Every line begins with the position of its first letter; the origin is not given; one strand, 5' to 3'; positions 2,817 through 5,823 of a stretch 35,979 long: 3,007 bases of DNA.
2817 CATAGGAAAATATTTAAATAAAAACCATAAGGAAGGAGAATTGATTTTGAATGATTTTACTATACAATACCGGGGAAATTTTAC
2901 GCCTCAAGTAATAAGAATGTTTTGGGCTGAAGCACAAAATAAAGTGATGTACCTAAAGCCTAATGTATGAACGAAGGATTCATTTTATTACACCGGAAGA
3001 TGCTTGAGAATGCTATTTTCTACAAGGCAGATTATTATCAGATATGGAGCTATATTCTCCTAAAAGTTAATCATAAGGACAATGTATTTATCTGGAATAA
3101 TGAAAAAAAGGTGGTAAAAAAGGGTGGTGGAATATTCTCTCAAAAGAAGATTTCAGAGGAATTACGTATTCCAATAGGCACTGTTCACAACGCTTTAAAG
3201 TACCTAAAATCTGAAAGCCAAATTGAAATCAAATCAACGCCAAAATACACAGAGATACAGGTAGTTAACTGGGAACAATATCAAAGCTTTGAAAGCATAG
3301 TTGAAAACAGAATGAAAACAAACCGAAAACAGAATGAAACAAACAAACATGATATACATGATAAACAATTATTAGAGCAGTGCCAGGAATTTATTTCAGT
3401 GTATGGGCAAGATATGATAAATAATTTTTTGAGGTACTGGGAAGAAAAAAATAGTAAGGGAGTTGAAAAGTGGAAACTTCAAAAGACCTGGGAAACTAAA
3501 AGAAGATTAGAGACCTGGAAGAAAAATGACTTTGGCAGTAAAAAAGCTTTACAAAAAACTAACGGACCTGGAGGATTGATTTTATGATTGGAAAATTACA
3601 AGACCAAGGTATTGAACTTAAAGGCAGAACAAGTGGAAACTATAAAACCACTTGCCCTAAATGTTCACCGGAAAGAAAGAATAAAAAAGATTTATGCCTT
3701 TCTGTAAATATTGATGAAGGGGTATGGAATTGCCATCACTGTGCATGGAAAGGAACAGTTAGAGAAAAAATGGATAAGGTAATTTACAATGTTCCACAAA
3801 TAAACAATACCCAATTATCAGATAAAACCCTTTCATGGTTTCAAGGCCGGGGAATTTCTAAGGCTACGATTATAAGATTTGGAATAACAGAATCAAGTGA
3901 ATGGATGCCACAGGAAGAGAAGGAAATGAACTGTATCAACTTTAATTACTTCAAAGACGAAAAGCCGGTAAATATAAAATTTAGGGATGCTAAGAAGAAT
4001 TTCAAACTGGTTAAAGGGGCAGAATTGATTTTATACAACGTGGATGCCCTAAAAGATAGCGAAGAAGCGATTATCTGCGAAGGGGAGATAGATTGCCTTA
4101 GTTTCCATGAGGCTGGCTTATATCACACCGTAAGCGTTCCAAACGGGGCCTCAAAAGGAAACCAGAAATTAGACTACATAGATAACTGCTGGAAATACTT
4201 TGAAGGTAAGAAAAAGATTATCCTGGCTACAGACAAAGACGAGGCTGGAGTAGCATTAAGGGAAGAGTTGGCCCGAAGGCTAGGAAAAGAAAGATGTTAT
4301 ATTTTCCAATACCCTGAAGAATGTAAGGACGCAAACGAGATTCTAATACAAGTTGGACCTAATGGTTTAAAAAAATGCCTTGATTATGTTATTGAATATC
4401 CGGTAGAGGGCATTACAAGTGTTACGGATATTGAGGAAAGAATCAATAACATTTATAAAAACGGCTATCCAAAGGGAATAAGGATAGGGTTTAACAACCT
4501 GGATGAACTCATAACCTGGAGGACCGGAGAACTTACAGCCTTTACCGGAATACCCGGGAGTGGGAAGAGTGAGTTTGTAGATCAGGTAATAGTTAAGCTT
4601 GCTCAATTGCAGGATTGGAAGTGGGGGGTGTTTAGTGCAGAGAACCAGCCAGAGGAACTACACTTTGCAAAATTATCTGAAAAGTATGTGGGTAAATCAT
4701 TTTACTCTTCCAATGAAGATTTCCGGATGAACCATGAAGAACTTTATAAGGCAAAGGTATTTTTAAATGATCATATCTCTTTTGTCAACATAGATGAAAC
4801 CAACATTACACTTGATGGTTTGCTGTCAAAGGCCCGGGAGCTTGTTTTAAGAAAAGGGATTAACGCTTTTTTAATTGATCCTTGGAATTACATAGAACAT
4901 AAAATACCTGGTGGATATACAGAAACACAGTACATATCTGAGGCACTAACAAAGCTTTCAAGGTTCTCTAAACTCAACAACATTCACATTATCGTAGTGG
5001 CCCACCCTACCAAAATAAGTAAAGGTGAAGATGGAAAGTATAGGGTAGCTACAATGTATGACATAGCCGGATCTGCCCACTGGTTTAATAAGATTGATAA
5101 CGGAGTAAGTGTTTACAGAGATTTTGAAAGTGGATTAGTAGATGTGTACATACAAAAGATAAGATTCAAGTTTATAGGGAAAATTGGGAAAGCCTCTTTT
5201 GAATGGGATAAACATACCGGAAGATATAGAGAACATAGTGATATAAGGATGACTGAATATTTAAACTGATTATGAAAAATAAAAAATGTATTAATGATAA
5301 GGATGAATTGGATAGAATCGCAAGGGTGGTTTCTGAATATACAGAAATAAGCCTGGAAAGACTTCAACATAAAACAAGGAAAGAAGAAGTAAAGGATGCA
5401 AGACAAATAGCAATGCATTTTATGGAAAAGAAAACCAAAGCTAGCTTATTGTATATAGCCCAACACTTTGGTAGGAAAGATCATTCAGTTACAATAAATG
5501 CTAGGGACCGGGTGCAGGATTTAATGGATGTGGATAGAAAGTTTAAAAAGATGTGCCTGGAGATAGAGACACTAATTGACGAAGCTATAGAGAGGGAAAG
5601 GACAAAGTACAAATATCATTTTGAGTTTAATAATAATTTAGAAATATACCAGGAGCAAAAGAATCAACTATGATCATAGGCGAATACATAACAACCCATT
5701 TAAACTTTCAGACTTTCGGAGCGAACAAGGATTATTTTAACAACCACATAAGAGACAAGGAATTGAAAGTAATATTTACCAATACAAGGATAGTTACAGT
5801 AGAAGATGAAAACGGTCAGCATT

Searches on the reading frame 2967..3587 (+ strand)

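Call 27: search_protein_families(library=pfam, max_evalue=0.01, proteins=[window:2967-3587:+])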
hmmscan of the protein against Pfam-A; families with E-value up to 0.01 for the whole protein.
window:2967-3587:+ (206 aa): 1 family
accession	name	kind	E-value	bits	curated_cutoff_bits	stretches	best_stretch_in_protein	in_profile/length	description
PF09681.16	Phage_rep_org_N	-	3.2e-06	27.6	23.3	1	56-125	53-119/121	N-terminal phage replisome organiser (Phage_rep_org_N)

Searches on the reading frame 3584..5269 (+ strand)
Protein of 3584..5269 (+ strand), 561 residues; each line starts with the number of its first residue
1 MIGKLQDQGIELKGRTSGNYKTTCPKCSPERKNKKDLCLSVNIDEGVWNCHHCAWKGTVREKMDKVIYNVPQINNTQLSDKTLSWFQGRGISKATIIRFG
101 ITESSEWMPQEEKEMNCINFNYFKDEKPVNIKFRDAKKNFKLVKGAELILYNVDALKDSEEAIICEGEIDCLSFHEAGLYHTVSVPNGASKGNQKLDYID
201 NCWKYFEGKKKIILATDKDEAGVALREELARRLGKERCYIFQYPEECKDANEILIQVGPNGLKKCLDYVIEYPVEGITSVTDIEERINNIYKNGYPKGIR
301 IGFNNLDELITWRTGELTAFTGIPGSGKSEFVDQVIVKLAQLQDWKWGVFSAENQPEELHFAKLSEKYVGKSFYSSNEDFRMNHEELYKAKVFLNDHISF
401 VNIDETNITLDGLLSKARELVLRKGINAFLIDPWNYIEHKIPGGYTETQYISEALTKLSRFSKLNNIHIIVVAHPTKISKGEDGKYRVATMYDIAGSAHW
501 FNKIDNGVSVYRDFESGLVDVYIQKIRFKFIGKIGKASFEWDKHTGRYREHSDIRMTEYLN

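Call 10: search_protein_families(library=phrogs, max_evalue=0.001, proteins=[window:3584-5269:+])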
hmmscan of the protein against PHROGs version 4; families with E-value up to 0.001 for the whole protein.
window:3584-5269:+ (561 aa): 9 families
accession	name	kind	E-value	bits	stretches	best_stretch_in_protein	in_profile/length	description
phrog_239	-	DNA, RNA and nucleotide metabolism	6.4e-105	353.8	1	11-553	32-601/801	DNA primase/helicase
phrog_5482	-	unknown function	6.7e-33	114.8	1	280-559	11-307/341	-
phrog_18375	-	DNA, RNA and nucleotide metabolism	4.4e-31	108.9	1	291-548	351-612/644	DNA primase/helicase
phrog_47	-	DNA, RNA and nucleotide metabolism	4.6e-24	86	1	6-264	36-332/947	DNA primase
phrog_19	-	DNA, RNA and nucleotide metabolism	1.8e-19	71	1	283-551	315-581/621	DnaB-like replicative helicase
phrog_849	-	DNA, RNA and nucleotide metabolism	9.4e-09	35.7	1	76-267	143-341/435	DNA primase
phrog_6088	-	DNA, RNA and nucleotide metabolism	1.3e-05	24.8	1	149-246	177-272/772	DNA primase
phrog_243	-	DNA, RNA and nucleotide metabolism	1.5e-05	25.1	1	293-481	14-197/273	DnaB-like replicative helicase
phrog_6444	-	DNA, RNA and nucleotide metabolism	0.00014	21.8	0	155-233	255-326/577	DNA primase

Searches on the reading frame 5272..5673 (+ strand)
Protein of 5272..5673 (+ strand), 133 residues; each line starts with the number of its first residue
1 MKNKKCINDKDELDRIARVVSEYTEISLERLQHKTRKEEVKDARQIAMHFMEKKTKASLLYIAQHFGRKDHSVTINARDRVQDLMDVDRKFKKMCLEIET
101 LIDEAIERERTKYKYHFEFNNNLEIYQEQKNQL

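Call 27: search_protein_families(library=pfam, max_evalue=0.01, proteins=[window:5272-5673:+])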
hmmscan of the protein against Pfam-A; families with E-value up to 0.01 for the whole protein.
window:5272-5673:+ (133 aa): 1 family
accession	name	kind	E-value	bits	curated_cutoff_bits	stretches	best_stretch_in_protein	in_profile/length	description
PF08299.17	Bac_DnaA_C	-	1.6e-17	63.7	31.5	1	14-81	2-69/69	Bacterial dnaA protein helix-turn-helix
